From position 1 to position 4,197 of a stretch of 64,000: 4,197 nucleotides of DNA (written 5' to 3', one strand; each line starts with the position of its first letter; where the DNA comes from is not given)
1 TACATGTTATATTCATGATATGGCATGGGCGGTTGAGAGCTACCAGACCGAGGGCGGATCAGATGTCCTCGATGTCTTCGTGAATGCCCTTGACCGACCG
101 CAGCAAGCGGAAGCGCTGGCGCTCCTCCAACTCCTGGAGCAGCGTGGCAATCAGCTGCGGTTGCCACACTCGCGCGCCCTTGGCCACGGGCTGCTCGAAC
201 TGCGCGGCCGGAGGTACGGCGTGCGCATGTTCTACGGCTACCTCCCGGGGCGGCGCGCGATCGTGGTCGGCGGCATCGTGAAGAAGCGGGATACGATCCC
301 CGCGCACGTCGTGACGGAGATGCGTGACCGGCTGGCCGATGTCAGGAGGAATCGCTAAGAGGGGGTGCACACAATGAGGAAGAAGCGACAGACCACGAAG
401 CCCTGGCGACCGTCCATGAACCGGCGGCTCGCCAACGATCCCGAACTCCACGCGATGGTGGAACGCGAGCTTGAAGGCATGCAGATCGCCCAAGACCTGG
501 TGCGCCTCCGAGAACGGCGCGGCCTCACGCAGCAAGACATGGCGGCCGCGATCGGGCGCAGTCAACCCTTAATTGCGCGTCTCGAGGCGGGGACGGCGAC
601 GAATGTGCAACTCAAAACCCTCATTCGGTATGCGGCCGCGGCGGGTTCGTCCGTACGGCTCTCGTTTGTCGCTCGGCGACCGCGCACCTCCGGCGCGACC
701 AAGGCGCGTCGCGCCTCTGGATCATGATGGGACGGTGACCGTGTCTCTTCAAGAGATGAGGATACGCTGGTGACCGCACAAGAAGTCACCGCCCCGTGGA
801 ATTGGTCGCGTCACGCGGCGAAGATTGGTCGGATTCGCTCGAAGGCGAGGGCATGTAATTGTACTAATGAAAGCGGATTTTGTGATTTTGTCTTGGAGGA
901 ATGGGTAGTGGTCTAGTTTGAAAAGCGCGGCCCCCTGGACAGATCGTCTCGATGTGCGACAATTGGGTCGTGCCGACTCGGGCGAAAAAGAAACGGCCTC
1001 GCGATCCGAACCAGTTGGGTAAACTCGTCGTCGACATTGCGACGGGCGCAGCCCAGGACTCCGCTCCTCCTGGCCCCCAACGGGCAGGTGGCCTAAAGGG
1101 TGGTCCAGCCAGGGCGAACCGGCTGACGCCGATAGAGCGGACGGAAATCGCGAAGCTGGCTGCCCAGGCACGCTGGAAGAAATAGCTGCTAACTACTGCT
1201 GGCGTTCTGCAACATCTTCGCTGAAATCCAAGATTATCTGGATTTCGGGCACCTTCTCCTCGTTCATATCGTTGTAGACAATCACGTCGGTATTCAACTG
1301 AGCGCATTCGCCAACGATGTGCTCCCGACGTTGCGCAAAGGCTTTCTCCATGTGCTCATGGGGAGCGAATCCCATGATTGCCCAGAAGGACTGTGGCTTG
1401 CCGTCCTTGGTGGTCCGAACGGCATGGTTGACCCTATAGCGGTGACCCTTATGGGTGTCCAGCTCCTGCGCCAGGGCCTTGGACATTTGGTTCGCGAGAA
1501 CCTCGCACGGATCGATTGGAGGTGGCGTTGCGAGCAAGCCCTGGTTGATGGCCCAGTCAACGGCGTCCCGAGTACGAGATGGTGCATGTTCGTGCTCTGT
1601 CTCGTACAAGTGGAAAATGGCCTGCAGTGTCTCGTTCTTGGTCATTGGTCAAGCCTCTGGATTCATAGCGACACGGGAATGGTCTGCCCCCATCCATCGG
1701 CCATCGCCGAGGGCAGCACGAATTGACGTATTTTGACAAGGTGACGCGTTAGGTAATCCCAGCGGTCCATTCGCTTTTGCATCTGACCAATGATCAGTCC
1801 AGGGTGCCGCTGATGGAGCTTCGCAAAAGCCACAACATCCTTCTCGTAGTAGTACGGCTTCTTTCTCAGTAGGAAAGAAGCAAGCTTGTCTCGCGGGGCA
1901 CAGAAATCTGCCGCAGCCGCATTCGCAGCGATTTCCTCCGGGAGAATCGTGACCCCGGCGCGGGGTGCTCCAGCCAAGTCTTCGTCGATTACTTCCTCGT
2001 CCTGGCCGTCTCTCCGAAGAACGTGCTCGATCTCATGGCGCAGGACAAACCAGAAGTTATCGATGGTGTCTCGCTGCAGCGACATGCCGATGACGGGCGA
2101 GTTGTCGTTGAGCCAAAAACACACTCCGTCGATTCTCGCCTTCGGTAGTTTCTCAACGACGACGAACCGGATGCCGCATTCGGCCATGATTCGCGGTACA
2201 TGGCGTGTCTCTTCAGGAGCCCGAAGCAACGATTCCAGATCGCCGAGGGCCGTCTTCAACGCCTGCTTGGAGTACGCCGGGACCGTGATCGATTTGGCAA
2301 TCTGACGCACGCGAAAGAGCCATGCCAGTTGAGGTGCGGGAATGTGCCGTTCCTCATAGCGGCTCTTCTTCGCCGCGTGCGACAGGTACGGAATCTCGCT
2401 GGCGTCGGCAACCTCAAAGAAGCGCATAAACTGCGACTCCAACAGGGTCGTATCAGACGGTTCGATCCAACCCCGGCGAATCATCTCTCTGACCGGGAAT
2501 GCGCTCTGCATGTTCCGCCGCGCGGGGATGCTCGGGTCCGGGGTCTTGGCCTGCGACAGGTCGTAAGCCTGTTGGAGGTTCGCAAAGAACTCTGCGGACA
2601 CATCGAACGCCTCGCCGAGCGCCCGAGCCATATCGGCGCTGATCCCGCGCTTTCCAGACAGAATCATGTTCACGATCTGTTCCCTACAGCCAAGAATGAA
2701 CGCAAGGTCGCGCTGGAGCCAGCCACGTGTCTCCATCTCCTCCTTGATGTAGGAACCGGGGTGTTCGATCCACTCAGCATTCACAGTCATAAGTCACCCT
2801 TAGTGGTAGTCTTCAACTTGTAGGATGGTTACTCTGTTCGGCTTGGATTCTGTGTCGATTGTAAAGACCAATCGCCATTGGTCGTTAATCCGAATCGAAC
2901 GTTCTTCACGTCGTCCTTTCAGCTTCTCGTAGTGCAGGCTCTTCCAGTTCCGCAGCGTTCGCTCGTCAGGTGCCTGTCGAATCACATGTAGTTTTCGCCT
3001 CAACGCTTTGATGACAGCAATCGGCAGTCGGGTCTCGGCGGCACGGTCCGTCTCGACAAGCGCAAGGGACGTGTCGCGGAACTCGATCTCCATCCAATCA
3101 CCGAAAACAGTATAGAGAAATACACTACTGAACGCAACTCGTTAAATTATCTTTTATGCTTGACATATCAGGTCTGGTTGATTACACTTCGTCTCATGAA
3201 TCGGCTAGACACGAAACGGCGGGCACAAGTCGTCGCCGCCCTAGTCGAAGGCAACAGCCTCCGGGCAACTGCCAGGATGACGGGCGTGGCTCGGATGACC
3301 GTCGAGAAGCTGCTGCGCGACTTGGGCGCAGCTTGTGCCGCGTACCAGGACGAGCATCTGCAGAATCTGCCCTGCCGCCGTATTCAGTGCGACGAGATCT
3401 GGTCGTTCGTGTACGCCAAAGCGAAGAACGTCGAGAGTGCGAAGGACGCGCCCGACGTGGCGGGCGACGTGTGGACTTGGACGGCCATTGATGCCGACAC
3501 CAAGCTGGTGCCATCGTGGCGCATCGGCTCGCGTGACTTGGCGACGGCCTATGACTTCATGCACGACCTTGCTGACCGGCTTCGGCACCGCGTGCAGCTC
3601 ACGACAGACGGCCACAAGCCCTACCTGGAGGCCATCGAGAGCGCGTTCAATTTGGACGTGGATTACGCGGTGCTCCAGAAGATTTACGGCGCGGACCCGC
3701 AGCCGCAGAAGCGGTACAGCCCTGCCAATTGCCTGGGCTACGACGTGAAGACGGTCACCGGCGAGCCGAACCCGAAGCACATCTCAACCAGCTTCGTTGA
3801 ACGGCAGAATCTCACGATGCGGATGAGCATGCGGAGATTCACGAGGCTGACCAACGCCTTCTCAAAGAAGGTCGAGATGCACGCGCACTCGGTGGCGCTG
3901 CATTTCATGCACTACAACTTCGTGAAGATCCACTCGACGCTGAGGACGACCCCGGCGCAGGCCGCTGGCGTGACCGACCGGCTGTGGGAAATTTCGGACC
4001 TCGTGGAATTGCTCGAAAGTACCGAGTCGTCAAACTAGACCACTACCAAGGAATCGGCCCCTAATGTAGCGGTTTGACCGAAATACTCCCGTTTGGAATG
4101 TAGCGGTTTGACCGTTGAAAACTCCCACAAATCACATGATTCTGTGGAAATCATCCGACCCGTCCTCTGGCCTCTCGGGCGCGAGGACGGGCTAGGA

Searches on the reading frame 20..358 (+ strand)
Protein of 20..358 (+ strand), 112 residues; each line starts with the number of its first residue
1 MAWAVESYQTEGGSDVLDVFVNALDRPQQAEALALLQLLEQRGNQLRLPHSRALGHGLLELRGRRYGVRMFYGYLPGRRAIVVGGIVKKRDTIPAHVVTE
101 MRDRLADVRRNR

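Call 31: search_protein_families(library=pfam, proteins=[window:20-358:+], max_evalue=0.01)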
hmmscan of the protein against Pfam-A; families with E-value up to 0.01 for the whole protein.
window:20-358:+ (112 aa): 1 family
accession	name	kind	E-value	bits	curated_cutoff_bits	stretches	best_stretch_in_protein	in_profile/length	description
PF05973.20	Gp49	-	7.9e-14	51.9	23.9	1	21-105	3-89/90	Phage derived protein Gp49-like (DUF891)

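Call 44: find_encoding_contigs(protein=window:20-358:+, flank=10000, max_places=10)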
Protein window:20-358:+ (112 aa): 2 contigs read that carry it; 2 places shown.
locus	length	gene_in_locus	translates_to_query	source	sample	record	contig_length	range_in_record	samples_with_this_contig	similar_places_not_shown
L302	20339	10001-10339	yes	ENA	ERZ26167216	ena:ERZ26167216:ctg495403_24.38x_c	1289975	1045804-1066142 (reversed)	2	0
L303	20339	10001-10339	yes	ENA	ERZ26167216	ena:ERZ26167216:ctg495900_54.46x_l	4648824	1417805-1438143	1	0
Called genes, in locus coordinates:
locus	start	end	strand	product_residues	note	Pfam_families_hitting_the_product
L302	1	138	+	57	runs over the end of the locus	PF01381:HTH_3, PF13443:HTH_26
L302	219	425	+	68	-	-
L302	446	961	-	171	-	-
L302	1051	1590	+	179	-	PF06892:Phage_CP76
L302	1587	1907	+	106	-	-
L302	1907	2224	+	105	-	-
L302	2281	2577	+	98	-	-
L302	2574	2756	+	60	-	-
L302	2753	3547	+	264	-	-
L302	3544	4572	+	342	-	PF12705:PDDEXK_1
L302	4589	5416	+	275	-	PF13479:AAA_24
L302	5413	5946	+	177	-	-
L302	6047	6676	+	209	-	PF00226:DnaJ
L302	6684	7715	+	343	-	-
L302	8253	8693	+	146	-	PF04266:ASCH (weak)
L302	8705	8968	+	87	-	-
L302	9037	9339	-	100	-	PF13744:HTH_37, PF13560:HTH_31 (faint), PF01381:HTH_3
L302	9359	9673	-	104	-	PF05973:Gp49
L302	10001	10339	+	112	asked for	PF05973:Gp49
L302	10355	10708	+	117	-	PF13744:HTH_37, PF13560:HTH_31, PF13443:HTH_26 (weak), PF01381:HTH_3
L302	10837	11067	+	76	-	-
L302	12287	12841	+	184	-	-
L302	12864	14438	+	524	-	PF17289:Terminase_6C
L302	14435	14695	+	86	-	PF12728:HTH_17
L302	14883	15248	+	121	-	PF05973:Gp49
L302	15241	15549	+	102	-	PF13744:HTH_37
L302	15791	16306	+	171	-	-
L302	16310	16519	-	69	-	PF13384:HTH_23 (weak), PF13560:HTH_31 (weak), PF01381:HTH_3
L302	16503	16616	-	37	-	-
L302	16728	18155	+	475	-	PF13264:DUF4055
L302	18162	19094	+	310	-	PF04233:Phage_Mu_F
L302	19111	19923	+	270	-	-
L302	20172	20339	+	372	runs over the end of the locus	PF25209:Phage_capsid_4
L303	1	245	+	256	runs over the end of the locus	PF01695:IstB_IS21, PF00308:Bac_DnaA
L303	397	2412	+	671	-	PF08447:PAS_3, PF02518:HATPase_c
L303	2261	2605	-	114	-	-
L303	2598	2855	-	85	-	-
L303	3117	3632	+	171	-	-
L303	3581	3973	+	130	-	-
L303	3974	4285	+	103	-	-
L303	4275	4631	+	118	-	-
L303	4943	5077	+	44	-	-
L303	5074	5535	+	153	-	-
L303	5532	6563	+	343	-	PF13392:HNH_3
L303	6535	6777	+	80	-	-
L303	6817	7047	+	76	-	-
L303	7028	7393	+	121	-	PF14359:DUF4406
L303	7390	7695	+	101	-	-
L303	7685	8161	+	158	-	-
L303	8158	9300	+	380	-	PF01555:N6_N4_Mtase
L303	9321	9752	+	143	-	PF25185:Tad3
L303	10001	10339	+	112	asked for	PF05973:Gp49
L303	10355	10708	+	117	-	PF13744:HTH_37, PF13560:HTH_31, PF13443:HTH_26 (weak), PF01381:HTH_3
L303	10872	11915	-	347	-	PF04607:RelA_SpoT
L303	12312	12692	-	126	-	PF00665:rve, PF13683:rve_3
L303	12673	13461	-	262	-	PF01527:HTH_Tnp_1, PF13276:HTH_21, PF00665:rve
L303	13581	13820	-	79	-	-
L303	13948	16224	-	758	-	PF00069:Pkinase, PF01636:APH (faint), PF07714:PK_Tyr_Ser-Thr, PF03109:ABC1 (weak), PF00930:DPPIV_N (faint), PF26549:Tricorn_N, PF26550:Tricorn_2nd (weak), PF07676:PD40 (weak)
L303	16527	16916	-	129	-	-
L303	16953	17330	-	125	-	PF13474:SnoaL_3 (weak), PF14534:DUF4440, PF12680:SnoaL_2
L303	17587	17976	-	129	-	PF00069:Pkinase, PF07714:PK_Tyr_Ser-Thr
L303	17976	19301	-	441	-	PF26549:Tricorn_N, PF07676:PD40, PF26550:Tricorn_2nd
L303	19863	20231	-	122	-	-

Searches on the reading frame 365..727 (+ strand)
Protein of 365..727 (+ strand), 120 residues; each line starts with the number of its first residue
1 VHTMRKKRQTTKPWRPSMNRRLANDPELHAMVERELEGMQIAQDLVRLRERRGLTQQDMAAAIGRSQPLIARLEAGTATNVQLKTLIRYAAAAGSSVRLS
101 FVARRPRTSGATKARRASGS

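Call 31: search_protein_families(library=pfam, proteins=[window:365-727:+], max_evalue=0.01)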
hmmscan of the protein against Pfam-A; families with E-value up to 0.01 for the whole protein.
window:365-727:+ (120 aa): 7 families
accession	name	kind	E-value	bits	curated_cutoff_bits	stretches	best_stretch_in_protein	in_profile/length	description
PF13560.12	HTH_31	-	5.7e-09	36.6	27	1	42-96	3-57/64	Helix-turn-helix domain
PF01381.28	HTH_3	-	7.5e-09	35.9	23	1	47-96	3-51/55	Helix-turn-helix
PF13744.12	HTH_37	-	1.2e-06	28.6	27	1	40-99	18-77/80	Helix-turn-helix domain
PF13443.12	HTH_26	-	0.00011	22.8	22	1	47-92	4-49/63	Cro/C1-type HTH DNA-binding domain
PF17762.8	HTH_ParB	-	0.0023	18.5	22.6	1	35-71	2-38/102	ParB HTH domain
PF12844.13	HTH_19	-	0.0034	17.7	30.2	1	47-90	6-48/64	Helix-turn-helix domain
PF20432.4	Xre-like-HTH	-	0.0063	17.2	25.8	0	43-77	13-49/63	Antitoxin Xre-like helix-turn-helix domain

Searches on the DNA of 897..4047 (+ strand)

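Call 9: search_dna_similar(query=window:897-4047:+, collection=plasmids, mode=near, max_rows=30)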
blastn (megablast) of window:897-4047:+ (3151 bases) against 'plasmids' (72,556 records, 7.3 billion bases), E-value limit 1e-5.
No match.

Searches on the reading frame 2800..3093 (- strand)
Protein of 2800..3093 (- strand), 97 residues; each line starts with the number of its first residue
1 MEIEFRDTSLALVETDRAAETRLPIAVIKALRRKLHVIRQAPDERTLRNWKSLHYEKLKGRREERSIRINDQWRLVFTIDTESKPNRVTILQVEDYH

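Call 12: search_protein_families(library=pfam, proteins=[window:2800-3093:-], max_evalue=0.01)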
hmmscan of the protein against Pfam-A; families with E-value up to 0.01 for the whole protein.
window:2800-3093:- (97 aa): 2 families
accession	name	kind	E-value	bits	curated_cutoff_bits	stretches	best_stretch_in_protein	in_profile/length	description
PF05015.19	HigB-like_toxin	-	4.2e-09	37.2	27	1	4-79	2-78/91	RelE-like toxin of type II toxin-antitoxin system HigB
PF24732.2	ParE_like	-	0.00052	20.4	24.4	1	48-81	18-51/67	ParE-like toxin domain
